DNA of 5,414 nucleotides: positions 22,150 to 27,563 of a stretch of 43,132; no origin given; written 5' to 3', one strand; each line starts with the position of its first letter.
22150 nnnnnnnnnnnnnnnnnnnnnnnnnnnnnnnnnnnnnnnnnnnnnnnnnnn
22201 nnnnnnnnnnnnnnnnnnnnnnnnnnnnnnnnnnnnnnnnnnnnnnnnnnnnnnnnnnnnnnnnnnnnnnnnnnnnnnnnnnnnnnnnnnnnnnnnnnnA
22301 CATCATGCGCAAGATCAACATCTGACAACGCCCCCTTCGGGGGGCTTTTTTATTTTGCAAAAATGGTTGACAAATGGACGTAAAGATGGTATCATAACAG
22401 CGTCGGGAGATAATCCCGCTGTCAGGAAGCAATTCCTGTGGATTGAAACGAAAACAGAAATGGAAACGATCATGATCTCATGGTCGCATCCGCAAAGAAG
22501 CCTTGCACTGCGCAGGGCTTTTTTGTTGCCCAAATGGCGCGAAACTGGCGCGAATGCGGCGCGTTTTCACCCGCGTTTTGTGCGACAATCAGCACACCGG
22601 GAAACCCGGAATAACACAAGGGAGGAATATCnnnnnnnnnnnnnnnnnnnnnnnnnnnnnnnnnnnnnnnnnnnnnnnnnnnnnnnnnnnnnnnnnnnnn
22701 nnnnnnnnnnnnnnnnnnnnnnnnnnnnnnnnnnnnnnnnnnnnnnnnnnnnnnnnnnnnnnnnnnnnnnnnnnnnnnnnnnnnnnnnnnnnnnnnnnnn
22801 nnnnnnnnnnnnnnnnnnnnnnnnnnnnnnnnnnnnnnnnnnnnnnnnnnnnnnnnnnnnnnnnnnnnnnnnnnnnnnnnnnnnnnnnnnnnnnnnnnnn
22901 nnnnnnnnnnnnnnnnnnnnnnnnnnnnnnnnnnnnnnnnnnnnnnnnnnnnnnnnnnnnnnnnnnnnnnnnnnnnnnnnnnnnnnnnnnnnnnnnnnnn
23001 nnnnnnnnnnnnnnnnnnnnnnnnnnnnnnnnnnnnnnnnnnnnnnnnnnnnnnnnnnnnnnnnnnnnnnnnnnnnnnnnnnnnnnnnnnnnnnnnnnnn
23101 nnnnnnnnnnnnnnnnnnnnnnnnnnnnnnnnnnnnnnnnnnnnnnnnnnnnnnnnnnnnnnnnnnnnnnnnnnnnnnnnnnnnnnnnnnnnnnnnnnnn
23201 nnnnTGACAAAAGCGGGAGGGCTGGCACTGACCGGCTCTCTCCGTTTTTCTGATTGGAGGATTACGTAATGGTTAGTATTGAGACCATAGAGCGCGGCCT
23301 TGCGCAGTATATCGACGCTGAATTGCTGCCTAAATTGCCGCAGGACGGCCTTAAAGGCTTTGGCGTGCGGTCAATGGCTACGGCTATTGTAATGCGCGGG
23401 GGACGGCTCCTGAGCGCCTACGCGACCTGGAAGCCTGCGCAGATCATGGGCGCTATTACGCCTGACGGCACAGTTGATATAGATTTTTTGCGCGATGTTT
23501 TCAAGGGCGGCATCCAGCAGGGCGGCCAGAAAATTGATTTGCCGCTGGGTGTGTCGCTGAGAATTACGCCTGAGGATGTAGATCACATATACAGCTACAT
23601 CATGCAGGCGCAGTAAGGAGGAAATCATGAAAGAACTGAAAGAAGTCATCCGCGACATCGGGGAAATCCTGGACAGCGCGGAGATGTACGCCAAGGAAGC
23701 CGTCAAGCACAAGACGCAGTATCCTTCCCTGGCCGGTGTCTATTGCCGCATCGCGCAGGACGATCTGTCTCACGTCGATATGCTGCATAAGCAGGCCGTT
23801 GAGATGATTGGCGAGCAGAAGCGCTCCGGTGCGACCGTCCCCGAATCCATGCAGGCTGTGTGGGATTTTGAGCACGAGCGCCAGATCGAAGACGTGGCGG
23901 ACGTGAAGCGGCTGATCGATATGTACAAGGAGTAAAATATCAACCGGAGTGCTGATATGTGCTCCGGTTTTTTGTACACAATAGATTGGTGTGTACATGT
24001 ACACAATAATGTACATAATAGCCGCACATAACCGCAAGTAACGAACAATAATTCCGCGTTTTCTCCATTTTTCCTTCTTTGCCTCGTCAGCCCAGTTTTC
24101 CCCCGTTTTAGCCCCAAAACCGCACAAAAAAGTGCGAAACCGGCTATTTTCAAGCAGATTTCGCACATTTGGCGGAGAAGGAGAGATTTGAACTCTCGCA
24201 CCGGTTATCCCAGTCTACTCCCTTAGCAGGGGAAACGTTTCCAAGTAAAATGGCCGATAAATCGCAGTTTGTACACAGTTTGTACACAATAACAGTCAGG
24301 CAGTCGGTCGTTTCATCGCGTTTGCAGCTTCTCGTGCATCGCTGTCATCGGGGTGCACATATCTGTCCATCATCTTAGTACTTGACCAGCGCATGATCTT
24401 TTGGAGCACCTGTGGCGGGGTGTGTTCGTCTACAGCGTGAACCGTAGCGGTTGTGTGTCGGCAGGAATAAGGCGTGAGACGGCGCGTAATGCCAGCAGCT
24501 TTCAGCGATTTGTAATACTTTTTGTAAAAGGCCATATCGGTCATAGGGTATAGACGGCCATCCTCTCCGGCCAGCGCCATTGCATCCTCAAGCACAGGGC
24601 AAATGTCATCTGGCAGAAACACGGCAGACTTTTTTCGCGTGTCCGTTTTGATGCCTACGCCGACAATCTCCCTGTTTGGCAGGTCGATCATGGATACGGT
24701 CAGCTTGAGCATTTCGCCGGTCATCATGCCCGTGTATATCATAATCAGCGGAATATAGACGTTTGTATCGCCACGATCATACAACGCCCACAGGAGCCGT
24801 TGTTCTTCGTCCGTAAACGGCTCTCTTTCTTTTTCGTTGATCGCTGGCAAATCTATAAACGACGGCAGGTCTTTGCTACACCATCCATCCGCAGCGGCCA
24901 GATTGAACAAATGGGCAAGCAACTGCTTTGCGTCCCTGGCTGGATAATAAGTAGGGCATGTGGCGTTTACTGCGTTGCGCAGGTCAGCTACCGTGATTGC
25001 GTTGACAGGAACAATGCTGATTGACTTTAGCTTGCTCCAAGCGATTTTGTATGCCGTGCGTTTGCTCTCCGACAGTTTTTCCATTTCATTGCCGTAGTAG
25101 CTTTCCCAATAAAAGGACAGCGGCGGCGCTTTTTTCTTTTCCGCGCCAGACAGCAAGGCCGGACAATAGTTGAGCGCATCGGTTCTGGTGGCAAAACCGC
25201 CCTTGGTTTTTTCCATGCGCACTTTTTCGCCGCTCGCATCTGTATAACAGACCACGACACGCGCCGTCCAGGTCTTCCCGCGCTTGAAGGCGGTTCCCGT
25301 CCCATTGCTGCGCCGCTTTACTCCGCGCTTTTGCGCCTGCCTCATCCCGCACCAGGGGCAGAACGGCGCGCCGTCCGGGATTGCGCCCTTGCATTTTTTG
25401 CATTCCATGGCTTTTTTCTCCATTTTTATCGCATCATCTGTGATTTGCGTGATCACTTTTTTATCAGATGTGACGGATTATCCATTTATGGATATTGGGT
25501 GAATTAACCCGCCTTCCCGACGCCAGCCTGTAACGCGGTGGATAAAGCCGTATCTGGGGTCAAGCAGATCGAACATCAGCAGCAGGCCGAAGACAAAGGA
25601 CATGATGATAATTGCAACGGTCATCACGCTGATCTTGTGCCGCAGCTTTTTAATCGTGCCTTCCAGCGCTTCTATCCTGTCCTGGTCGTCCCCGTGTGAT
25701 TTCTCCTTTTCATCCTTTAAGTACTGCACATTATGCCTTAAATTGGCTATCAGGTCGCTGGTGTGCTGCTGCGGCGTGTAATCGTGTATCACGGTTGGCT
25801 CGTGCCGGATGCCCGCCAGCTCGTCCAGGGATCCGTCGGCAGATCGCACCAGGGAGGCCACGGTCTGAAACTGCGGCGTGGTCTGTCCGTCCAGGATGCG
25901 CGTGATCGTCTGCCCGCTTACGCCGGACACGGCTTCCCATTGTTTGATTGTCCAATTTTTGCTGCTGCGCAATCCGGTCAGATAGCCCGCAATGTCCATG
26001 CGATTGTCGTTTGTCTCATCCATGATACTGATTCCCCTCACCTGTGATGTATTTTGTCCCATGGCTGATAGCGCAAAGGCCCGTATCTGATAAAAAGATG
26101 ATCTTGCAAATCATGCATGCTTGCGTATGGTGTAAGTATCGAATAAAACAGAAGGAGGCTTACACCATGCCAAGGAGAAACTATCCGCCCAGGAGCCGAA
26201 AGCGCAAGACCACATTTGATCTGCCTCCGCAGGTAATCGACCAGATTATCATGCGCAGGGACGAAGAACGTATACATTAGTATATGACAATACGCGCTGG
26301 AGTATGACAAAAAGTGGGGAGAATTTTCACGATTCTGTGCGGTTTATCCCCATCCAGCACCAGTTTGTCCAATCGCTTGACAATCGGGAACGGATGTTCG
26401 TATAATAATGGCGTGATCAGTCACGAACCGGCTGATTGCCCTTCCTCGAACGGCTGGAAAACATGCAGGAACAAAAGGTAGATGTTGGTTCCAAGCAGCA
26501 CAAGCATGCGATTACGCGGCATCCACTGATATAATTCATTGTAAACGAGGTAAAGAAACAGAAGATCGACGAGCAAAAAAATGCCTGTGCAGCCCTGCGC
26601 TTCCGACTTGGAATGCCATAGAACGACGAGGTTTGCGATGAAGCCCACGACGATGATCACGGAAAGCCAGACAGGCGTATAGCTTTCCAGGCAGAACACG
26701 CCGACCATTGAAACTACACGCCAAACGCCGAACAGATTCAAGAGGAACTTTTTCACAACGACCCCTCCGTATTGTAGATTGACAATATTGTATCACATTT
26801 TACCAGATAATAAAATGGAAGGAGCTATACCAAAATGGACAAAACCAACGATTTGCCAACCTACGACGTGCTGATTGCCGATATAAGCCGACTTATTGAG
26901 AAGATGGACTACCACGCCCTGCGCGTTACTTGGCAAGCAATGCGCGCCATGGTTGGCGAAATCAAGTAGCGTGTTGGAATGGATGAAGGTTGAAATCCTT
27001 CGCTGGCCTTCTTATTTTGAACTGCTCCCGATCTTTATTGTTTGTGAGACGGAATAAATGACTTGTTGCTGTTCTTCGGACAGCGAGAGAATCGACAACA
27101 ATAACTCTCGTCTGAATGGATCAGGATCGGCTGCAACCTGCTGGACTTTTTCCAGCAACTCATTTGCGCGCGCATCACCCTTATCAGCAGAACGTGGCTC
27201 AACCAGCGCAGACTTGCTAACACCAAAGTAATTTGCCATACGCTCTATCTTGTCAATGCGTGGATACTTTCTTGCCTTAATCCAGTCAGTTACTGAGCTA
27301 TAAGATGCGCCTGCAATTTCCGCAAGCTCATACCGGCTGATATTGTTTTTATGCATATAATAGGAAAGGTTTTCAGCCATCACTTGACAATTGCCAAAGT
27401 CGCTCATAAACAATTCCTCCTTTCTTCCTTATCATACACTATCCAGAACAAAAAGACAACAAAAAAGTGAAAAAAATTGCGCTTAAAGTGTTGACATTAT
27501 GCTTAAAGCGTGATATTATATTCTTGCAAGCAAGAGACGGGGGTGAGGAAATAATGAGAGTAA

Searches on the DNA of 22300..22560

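Call 68: search_rna_families(source=window, start=22300, end=22560, threshold=evalue, max_evalue=10, show_alignments=3)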
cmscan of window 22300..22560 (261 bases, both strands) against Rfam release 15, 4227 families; matches with E-value up to 10: 17.
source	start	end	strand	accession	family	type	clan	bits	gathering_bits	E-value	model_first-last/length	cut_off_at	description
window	22328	22356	+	RF02371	PyrG_leader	Cis-reg; leader;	-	21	65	1.3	38-78/78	no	PyrG leader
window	22424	22528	+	RF00515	PyrR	Cis-reg;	-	20.8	54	0.86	1-115/115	no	PyrR binding site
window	22426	22449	+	RF01322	CRISPR-DR9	Gene; CRISPR;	-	18.4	45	0.12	1-37/37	no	CRISPR RNA direct repeat element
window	22316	22397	-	RF02059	STnc50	Gene; sRNA;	-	18.4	55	1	1-84/84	no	Salmonella enterica sRNA STnc40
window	22464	22527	+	RF00506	Thr_leader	Cis-reg; leader;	-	17.4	55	0.51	1-118/118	no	Threonine operon leader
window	22315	22354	+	RF02398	sau-6072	Gene; sRNA;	-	16.8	50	0.54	1-53/53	no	Staphylococcus sRNA sau-6072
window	22300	22354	+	RF01859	Phe_leader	Cis-reg; leader;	-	16.3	55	2.6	67-125/125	5'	Phenylalanine leader peptide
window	22300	22358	+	RF02076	STnc100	Gene; sRNA;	-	14.8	47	0.37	147-206/206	5'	Gammaproteobacterial sRNA STnc100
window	22325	22358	+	RF00489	ctRNA_p42d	Gene; antisense;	-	14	50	3.2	1-46/46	no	ctRNA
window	22300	22350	+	RF02144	rsmX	Gene;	CL00106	13.9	56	1.9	59-114/114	5'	rsmX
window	22300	22356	+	RF02869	ncS025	Gene; sRNA;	-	13.9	46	3.7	24-85/85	5'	Burkholderia sRNA 25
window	22411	22533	+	RF02615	BSR0626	Gene; sRNA;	-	13.6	155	4.8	1-128/128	no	Brucella sRNA 0626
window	22300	22327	+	RF00472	snosnR55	Gene; snRNA; snoRNA; CD-box;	CL00054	13.4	50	7.2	70-92/92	5'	Small nucleolar RNA snR55/Z10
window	22453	22521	+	RF01393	isrJ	Gene; sRNA;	-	12.8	37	6.5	1-75/75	no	isrJ Hfq binding RNA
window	22328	22370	-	RF02236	asX2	Gene; sRNA;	-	12.6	70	4.7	1-87/87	no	Xanthomonas sRNA asX2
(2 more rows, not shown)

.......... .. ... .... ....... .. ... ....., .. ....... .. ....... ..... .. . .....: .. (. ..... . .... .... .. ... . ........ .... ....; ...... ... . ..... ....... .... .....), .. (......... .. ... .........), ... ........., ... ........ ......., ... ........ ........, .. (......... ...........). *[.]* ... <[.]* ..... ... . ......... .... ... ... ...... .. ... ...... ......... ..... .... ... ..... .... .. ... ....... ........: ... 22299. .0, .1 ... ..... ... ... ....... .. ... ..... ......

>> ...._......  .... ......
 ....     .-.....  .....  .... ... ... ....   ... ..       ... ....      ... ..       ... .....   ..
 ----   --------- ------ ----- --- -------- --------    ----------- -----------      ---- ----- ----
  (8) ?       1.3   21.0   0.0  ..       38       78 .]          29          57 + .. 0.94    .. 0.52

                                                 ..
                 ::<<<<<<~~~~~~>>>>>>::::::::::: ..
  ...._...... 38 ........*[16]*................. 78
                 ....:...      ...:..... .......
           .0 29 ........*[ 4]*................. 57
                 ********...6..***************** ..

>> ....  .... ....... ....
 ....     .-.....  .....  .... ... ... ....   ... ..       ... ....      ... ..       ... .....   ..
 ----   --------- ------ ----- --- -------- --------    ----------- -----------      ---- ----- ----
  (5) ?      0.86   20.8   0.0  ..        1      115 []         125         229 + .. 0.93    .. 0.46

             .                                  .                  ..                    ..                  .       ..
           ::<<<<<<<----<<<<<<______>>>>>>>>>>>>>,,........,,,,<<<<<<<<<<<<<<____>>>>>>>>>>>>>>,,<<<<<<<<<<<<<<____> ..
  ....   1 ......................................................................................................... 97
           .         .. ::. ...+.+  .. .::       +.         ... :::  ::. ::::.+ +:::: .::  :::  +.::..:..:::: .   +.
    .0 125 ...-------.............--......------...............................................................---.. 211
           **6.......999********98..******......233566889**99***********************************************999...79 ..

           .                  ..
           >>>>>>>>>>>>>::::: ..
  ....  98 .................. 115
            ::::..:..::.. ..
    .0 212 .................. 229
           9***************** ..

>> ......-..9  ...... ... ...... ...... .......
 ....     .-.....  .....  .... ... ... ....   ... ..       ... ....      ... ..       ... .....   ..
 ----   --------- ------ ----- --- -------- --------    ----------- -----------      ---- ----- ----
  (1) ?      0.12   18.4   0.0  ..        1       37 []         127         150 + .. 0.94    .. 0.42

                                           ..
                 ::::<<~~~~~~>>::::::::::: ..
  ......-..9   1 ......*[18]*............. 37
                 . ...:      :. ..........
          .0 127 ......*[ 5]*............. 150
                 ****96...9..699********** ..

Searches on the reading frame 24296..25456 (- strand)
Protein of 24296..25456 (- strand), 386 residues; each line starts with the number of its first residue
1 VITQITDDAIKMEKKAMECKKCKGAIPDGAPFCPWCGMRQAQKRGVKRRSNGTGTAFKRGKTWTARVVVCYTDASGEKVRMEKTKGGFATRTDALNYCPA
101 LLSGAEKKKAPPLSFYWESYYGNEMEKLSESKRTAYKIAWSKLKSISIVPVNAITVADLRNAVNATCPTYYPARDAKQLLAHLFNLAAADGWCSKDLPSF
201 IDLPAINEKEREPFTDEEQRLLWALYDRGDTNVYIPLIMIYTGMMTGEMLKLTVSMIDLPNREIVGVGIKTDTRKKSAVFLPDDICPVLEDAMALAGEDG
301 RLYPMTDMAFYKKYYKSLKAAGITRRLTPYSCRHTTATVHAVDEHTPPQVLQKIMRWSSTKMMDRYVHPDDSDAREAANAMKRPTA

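Call 81: search_protein_families(library=pfam, proteins=[window:24296-25456:-], max_evalue=0.001)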
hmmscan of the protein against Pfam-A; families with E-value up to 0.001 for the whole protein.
window:24296-25456:- (386 aa): 2 families
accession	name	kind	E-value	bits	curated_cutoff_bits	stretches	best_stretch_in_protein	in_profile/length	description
PF00589.27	Phage_integrase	-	1.8e-13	51.1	27.1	1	237-371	29-170/172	Phage integrase family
PF14657.12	Arm-DNA-bind_4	-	0.00047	20.1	22.3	0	62-102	1-39/47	Arm DNA-binding domain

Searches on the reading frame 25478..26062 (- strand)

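Call 81: search_protein_families(library=pfam, proteins=[window:25478-26062:-], max_evalue=0.001)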
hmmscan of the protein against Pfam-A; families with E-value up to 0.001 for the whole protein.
window:25478-26062:- (194 aa): 2 families
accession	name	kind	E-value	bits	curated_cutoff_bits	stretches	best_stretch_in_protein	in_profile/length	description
PF13560.12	HTH_31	-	2.4e-05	25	27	1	25-73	3-52/64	Helix-turn-helix domain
PF01381.28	HTH_3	-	0.0009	19.7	23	0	34-82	7-55/55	Helix-turn-helix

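Call 90: search_protein_families(library=phrogs, proteins=[window:25478-26062:-], max_evalue=0.001)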
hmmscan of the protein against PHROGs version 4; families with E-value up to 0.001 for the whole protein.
window:25478-26062:- (194 aa): 0 families

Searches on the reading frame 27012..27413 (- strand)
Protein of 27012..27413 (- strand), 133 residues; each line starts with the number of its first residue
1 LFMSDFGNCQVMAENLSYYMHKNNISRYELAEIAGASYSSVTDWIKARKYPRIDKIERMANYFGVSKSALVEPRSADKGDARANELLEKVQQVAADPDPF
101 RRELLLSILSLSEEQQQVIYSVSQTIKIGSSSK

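Call 81: search_protein_families(library=pfam, proteins=[window:27012-27413:-], max_evalue=0.001)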
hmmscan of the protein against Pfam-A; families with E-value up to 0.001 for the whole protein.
window:27012-27413:- (133 aa): 2 families
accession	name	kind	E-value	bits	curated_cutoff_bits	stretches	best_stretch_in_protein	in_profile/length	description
PF13443.12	HTH_26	-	6.6e-08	33.1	22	1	15-66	1-53/63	Cro/C1-type HTH DNA-binding domain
PF01381.28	HTH_3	-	4.4e-07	30.3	23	1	22-67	7-52/55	Helix-turn-helix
